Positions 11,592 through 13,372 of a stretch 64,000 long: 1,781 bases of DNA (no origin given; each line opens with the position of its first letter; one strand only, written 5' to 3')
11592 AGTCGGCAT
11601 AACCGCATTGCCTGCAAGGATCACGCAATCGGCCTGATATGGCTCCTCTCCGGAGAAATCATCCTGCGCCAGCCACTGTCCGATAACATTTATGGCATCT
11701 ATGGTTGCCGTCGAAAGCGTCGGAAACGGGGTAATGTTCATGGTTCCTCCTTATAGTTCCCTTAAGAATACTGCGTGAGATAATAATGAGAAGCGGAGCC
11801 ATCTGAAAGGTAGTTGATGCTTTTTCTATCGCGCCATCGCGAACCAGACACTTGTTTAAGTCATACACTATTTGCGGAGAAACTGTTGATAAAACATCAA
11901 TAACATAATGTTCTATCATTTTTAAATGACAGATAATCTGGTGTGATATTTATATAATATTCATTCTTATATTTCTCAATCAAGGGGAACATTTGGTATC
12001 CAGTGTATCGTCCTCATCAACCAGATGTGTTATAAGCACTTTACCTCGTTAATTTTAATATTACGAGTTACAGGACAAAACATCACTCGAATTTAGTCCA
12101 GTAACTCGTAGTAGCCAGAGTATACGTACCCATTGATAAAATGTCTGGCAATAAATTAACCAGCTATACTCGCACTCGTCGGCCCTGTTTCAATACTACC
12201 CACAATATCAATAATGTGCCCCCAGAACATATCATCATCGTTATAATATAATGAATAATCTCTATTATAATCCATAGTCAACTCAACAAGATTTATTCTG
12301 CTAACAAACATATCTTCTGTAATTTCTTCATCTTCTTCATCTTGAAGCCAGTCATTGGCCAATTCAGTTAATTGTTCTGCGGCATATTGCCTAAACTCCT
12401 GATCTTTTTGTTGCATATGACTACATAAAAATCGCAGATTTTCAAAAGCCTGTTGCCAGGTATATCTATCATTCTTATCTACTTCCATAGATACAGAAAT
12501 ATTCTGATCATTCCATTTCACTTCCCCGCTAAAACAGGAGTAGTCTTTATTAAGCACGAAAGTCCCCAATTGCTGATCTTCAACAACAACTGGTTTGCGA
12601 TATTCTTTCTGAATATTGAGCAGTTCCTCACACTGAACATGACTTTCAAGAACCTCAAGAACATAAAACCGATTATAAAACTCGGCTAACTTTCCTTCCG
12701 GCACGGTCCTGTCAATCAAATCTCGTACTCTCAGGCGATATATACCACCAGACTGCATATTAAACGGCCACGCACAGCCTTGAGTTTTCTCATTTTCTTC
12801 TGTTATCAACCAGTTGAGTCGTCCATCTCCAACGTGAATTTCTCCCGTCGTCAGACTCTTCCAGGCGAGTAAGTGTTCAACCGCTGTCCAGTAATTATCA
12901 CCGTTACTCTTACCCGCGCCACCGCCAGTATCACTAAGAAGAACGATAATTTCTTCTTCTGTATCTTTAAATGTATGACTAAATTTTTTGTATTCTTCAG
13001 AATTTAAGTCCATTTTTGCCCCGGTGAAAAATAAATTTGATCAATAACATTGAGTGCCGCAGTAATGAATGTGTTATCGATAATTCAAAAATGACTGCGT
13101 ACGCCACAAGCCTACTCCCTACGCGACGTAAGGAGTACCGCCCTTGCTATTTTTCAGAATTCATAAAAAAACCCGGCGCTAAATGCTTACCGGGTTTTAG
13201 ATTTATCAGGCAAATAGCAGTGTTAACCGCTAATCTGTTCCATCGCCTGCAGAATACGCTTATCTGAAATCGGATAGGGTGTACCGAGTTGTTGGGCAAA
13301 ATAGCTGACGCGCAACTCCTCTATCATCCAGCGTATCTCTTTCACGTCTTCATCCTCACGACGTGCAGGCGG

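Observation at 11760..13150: AT-rich single-gene islet between ydcF and hrpA encoding a 285-aa orphan protein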

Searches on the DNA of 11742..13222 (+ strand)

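Call 4: search_dna_similar(query=window:11742-13222:+, collection=ecoli_genomes, mode=near, max_rows=30, rows=spread)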
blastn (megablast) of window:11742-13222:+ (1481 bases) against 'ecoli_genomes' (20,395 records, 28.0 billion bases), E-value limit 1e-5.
Records with a match: 5339; places in all: 5930; records where one place covers at least 80% of the query: 4.
Genomes with a match: 5339 of 5426; with a place that covers at least 80% of the query: 4. Places per genome that has any: lowest 1, median 1, highest 3. On chromosomes: 5924 places; on plasmids: 6.
Best place of each record, by identity: >=99% 5; 95-99% 1528; 90-95% 3806.
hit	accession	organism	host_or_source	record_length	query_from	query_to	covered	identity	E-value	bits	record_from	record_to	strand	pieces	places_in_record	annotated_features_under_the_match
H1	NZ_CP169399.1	Escherichia coli strain MFDS1022581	Animal source foods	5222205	1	1479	100%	98.0%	0e+0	2567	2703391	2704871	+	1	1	DUF2262 domain-containing protein | hypothetical protein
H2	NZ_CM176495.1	Escherichia coli strain Eco_23-3511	canine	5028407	1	1481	24%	93.5%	1e-98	524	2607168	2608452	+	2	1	SMI1/KNR4 family protein | hypothetical protein (x2)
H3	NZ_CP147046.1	Escherichia coli strain 19A14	municipal wastewater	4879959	1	168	11%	92.9%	8e-61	244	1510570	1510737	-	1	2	hypothetical protein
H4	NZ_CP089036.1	Escherichia coli O157:H7 strain 7386WT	not applicable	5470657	1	165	11%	93.9%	2e-62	250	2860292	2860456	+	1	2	hypothetical protein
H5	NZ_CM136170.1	Escherichia coli strain PRO_A-1407-6W-A_ESBL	Homo sapiens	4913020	1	165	11%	93.3%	8e-61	244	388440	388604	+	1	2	hypothetical protein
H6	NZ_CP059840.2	Escherichia coli strain E2348/69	Homo sapiens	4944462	1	1481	10%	95.1%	2e-22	223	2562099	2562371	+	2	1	none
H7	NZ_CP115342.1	Escherichia coli strain CUVET21-1780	dog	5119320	1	1481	10%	95.1%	2e-22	223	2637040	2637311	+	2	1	none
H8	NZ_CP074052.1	Escherichia coli strain PD23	Pig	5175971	1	1481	10%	95.1%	2e-22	223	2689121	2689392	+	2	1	none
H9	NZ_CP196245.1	Escherichia coli strain AH20E044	Homo sapiens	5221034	1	1481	10%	95.1%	2e-22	223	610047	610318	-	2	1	none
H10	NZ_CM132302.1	Escherichia coli strain 2020C08-115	Homo sapiens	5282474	1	1481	10%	95.1%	2e-22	223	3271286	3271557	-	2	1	none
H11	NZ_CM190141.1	Escherichia coli strain 22184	Homo sapiens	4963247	1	1481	10%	95.1%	2e-22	223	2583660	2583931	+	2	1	none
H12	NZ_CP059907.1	Escherichia coli strain 181.1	Turkey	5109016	1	1481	10%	95.0%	6e-22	221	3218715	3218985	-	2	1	none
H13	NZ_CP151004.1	Escherichia coli strain 18KM2445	Dog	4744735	1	1481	10%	95.0%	6e-22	221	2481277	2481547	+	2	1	none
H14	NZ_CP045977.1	Escherichia coli strain INSC1002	not applicable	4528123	1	1479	9%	95.0%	8e-21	217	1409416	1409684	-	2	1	none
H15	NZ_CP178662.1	Escherichia coli strain VTB96935v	Chicken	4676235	1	1479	9%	95.0%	8e-21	217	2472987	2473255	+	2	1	none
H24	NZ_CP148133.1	Escherichia coli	missing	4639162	1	69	5%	94.2%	4e-19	106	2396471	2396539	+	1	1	none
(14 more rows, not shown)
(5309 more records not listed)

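Call 9: get_annotated_region(hit=H1, flank=6000)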
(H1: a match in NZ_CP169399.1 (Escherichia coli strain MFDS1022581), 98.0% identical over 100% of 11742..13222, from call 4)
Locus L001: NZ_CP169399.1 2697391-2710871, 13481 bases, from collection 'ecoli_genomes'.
description: Escherichia coli strain MFDS1022581 chromosome, complete genome
organism: Escherichia coli strain MFDS1022581 (NCBI taxid 562)
replicon: chromosome; assembly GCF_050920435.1
host: -; source: Animal source foods; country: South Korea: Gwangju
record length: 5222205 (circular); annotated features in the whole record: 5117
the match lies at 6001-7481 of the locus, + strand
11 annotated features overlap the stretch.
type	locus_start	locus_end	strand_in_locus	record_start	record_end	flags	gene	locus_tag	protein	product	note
CDS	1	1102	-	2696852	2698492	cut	trg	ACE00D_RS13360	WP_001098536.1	methyl-accepting chemotaxis protein Trg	-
CDS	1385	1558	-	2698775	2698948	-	-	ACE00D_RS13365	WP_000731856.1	hypothetical protein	-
CDS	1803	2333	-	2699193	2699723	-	cybB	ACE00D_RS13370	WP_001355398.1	cytochrome b561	-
CDS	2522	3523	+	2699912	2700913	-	gap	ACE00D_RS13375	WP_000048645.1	type I glyceraldehyde-3-phosphate dehydrogenase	-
CDS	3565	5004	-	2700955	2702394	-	aldA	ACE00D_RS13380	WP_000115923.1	aldehyde dehydrogenase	-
CDS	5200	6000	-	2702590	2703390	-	ydcF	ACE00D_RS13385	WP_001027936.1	DUF218 domain-containing protein YdcF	-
CDS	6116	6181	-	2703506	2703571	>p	-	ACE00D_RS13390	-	hypothetical protein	incomplete; partial in the middle of a contig; missing N-terminus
CDS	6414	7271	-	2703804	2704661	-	-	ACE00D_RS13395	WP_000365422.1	DUF2262 domain-containing protein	-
CDS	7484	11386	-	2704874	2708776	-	hrpA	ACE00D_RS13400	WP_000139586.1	ATP-dependent RNA helicase HrpA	-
CDS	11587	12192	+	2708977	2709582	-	azoR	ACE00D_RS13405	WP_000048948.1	FMN-dependent NADH-azoreductase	-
CDS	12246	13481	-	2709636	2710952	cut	ynbD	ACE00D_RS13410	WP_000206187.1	phosphatase PAP2/dual specificity phosphatase family protein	-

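Call 10: get_annotated_region(hit=H2, flank=4000)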
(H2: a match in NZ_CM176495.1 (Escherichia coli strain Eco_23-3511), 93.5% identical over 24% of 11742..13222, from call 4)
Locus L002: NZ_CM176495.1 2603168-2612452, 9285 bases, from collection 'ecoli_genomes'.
description: Escherichia coli strain Eco_23-3511 chromosome, whole genome shotgun sequence
organism: Escherichia coli strain Eco_23-3511 (NCBI taxid 562)
replicon: chromosome; assembly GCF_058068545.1
host: canine; source: Urine (cystocentesis); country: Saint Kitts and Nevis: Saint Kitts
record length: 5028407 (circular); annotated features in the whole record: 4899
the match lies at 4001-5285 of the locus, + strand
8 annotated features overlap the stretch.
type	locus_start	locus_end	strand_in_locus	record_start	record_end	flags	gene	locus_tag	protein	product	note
CDS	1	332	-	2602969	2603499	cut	cybB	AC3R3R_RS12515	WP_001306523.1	cytochrome b561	-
CDS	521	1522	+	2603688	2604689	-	gap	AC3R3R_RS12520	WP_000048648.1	type I glyceraldehyde-3-phosphate dehydrogenase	-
CDS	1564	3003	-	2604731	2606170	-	aldA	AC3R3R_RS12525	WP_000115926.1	aldehyde dehydrogenase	-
CDS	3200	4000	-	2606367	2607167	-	ydcF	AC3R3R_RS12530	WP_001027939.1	DUF218 domain-containing protein YdcF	-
CDS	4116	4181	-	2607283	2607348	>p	-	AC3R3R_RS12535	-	hypothetical protein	incomplete; partial in the middle of a contig; missing N-terminus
CDS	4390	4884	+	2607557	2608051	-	-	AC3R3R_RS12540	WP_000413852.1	SMI1/KNR4 family protein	-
CDS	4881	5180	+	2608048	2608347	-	-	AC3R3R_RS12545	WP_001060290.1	hypothetical protein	-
CDS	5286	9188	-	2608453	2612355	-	hrpA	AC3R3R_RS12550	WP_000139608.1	ATP-dependent RNA helicase HrpA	-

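Call 11: get_annotated_region(hit=H6, flank=3000)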
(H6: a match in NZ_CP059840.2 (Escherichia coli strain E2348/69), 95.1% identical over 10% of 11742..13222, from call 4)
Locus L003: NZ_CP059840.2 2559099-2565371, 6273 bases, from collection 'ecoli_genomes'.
description: Escherichia coli strain E2348/69 chromosome, complete genome
organism: Escherichia coli strain E2348/69 (NCBI taxid 562)
replicon: chromosome; assembly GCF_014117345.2
host: Homo sapiens; source: stool; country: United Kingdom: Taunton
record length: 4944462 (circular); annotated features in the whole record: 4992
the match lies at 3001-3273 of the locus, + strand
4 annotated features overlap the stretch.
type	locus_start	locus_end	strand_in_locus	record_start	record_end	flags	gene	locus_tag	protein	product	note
CDS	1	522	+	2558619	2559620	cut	gap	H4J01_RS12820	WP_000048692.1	type I glyceraldehyde-3-phosphate dehydrogenase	-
CDS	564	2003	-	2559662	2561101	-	aldA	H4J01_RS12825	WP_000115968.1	aldehyde dehydrogenase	-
CDS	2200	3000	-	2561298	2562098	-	ydcF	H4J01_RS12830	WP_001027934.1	DUF218 domain-containing protein YdcF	-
CDS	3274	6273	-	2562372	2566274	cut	hrpA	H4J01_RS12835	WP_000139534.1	ATP-dependent RNA helicase HrpA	-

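Call 14: get_annotated_region(hit=H4, flank=5000)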
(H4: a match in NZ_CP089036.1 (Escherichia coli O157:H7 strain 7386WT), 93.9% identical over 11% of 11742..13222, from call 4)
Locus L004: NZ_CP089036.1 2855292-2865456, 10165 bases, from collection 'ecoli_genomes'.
description: Escherichia coli O157:H7 strain 7386WT chromosome, complete genome
organism: Escherichia coli O157:H7 strain 7386WT (NCBI taxid 83334)
replicon: chromosome; assembly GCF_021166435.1
host: not applicable; source: Packaged lettuce; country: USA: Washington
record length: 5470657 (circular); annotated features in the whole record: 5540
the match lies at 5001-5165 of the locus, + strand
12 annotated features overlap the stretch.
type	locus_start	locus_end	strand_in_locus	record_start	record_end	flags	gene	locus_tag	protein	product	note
CDS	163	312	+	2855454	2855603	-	hokB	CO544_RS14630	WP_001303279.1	type I toxin-antitoxin system toxin HokB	-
CDS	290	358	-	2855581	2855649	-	yncP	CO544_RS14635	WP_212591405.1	hypothetical protein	-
CDS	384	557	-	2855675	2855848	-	-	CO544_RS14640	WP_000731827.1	hypothetical protein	-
CDS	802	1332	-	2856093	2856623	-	cybB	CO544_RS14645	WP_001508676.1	cytochrome b561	-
CDS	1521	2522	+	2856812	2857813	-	gap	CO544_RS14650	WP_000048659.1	type I glyceraldehyde-3-phosphate dehydrogenase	-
CDS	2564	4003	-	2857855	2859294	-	aldA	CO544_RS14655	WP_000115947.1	aldehyde dehydrogenase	-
CDS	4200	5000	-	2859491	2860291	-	ydcF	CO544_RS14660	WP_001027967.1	DUF218 domain-containing protein YdcF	-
CDS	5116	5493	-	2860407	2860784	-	-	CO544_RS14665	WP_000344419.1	hypothetical protein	-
CDS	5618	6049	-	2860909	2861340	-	-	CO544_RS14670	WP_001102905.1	hypothetical protein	-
CDS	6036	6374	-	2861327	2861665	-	-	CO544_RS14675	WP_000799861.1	hypothetical protein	-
CDS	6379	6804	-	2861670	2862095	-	-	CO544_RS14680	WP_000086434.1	hypothetical protein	-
CDS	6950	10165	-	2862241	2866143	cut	hrpA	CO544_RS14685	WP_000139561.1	ATP-dependent RNA helicase HrpA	-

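Call 15: get_annotated_region(hit=H24, flank=3000)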
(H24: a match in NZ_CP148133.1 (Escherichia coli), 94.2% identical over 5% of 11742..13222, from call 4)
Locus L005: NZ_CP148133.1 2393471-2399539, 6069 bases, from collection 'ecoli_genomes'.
description: Escherichia coli isolate FELIX_MS78 chromosome, complete genome
organism: Escherichia coli (NCBI taxid 562)
replicon: chromosome; assembly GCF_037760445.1
host: missing; source: -; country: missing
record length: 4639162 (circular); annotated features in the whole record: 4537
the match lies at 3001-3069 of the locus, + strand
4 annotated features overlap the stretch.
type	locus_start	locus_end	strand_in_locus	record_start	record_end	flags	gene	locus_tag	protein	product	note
CDS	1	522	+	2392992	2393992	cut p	gap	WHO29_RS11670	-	type I glyceraldehyde-3-phosphate dehydrogenase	frameshifted; internal stop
CDS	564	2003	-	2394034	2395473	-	aldA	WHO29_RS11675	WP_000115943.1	aldehyde dehydrogenase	-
CDS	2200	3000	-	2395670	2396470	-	ydcF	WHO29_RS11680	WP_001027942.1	DUF218 domain-containing protein YdcF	-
CDS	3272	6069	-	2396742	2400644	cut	hrpA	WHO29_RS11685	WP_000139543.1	ATP-dependent RNA helicase HrpA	-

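Call 63: search_dna_similar(query=window:12156-13013:+, collection=ecoli_genomes, mode=distant, max_rows=40)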
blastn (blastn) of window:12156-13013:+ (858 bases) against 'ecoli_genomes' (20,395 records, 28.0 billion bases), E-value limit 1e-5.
Records with a match: 4; places in all: 4; records where one place covers at least 80% of the query: 4.
Genomes with a match: 4 of 5426; with a place that covers at least 80% of the query: 4. Places per genome that has any: lowest 1, median 1, highest 1. On chromosomes: 4 places; on plasmids: 0.
Best place of each record, by identity: 95-99% 3; 90-95% 1.
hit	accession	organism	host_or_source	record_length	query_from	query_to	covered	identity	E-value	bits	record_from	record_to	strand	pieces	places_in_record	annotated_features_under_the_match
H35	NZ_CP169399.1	Escherichia coli strain MFDS1022581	Animal source foods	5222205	1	858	100%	99.0%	0e+0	1508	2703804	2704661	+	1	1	DUF2262 domain-containing protein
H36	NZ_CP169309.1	Escherichia coli strain MFDS1019527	cattle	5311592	1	858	100%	99.0%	0e+0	1508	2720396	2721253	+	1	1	DUF2262 domain-containing protein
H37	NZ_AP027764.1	Escherichia coli strain 2017-02-2CC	Homo sapiens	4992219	1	858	100%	98.8%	0e+0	1503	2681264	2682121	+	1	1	DUF2262 domain-containing protein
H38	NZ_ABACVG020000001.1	Escherichia coli strain 2020CK-00188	Homo sapiens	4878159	1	858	100%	90.9%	0e+0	1196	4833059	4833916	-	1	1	DUF2262 domain-containing protein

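Call 64: search_dna_similar(query=L004:5001-6949:+, collection=ecoli_genomes, mode=near, max_rows=12, rows=spread)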
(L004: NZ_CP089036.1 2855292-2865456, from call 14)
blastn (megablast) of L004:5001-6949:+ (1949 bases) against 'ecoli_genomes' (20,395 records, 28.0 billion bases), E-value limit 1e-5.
Records with a match: 5418; places in all: 5425; records where one place covers at least 80% of the query: 586.
Genomes with a match: 5418 of 5426; with a place that covers at least 80% of the query: 586. Places per genome that has any: lowest 1, median 1, highest 2. On chromosomes: 5420 places; on plasmids: 5.
Best place of each record, by identity: >=99% 1090; 95-99% 4058; 90-95% 270.
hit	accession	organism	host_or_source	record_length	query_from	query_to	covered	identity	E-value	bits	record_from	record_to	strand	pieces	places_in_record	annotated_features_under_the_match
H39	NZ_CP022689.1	Escherichia coli strain CDC#03-98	missing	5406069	1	1949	100%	100.0%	0e+0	3600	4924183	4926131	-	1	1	hypothetical protein (x4)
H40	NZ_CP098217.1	Escherichia coli strain Z0117EC0032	Canis lupus familiaris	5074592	1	1947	84%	91.9%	0e+0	2287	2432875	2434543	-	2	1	hypothetical protein (x4)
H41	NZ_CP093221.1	Escherichia coli strain ER2683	Homo sapiens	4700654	1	1949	7%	95.0%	3e-26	220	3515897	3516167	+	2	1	none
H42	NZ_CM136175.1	Escherichia coli strain PRO_A-1374-6M-A_ESBL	Homo sapiens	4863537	1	1949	7%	95.0%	3e-26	220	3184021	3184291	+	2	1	none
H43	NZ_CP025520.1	Escherichia coli strain DH5alpha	common laboratory strain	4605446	1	1949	7%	96.3%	3e-26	220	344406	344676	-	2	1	none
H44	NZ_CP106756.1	Escherichia coli strain B-JRPT-4119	Homo sapiens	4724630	1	1949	7%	99.2%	3e-26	236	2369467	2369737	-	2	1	none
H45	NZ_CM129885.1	Escherichia coli strain MB06232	seawater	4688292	1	1947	7%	98.5%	3e-26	232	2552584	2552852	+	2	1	none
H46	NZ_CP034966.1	Escherichia coli strain WCHEC020032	Homo sapiens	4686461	1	1949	7%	96.2%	3e-26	220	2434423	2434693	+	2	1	none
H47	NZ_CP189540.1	Escherichia coli strain N1024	Homo sapiens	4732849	1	1949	7%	96.2%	3e-26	220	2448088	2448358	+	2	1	none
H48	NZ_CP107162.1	Escherichia coli strain R10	human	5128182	1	1947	7%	99.2%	3e-26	232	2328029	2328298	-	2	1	none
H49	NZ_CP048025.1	Escherichia coli strain GZEC065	Homo sapiens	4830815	1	1949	7%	96.9%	3e-26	220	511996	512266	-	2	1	none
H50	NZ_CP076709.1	Escherichia coli O158:H23 strain CFIAFB20140388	missing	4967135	1893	1947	3%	100.0%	7e-18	102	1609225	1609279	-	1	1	none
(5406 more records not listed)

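Call 101: search_dna_similar(query=L002:4260-5140:+, collection=ecoli_genomes, mode=near, max_rows=8, rows=spread)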
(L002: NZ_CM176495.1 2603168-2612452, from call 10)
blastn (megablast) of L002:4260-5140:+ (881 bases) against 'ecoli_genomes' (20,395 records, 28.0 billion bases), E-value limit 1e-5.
Records with a match: 186; places in all: 186; records where one place covers at least 80% of the query: 186.
Genomes with a match: 186 of 5426; with a place that covers at least 80% of the query: 186. Places per genome that has any: lowest 1, median 1, highest 1. On chromosomes: 186 places; on plasmids: 0.
Best place of each record, by identity: >=99% 175; 95-99% 2; 90-95% 9.
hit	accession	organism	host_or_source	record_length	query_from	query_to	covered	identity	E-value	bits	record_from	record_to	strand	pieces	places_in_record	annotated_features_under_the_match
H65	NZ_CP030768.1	Escherichia coli strain 2017C-4173W12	missing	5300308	1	881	100%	100.0%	0e+0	1645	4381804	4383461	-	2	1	IS1-like element IS1B family transposase | hypothetical protein (x3)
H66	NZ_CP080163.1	Escherichia coli strain PK8275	chicken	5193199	1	881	100%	100.0%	0e+0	1628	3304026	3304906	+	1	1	SMI1/KNR4 family protein | hypothetical protein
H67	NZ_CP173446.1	Escherichia coli strain 98232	Homo sapiens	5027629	1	881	100%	100.0%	0e+0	1628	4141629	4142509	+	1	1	SMI1/KNR4 family protein | hypothetical protein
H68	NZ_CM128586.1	Escherichia coli strain 300444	Homo sapiens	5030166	1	881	100%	100.0%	0e+0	1628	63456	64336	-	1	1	SMI1/KNR4 family protein | hypothetical protein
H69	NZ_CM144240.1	Escherichia coli strain DG351-2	chicken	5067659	1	881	100%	100.0%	0e+0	1628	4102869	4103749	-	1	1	SMI1/KNR4 family protein | hypothetical protein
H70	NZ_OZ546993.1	Escherichia coli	Homo sapiens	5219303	1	881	100%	100.0%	0e+0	1628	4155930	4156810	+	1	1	SMI1/KNR4 family protein | hypothetical protein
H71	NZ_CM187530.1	Escherichia coli strain capsule spontaneous mutant 23a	lab isolate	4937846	1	881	100%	100.0%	0e+0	1628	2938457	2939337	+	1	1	SMI1/KNR4 family protein | hypothetical protein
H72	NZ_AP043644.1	Escherichia coli strain AST85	Homo sapiens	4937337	1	881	100%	93.4%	0e+0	1304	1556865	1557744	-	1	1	SMI1/KNR4 family protein | hypothetical protein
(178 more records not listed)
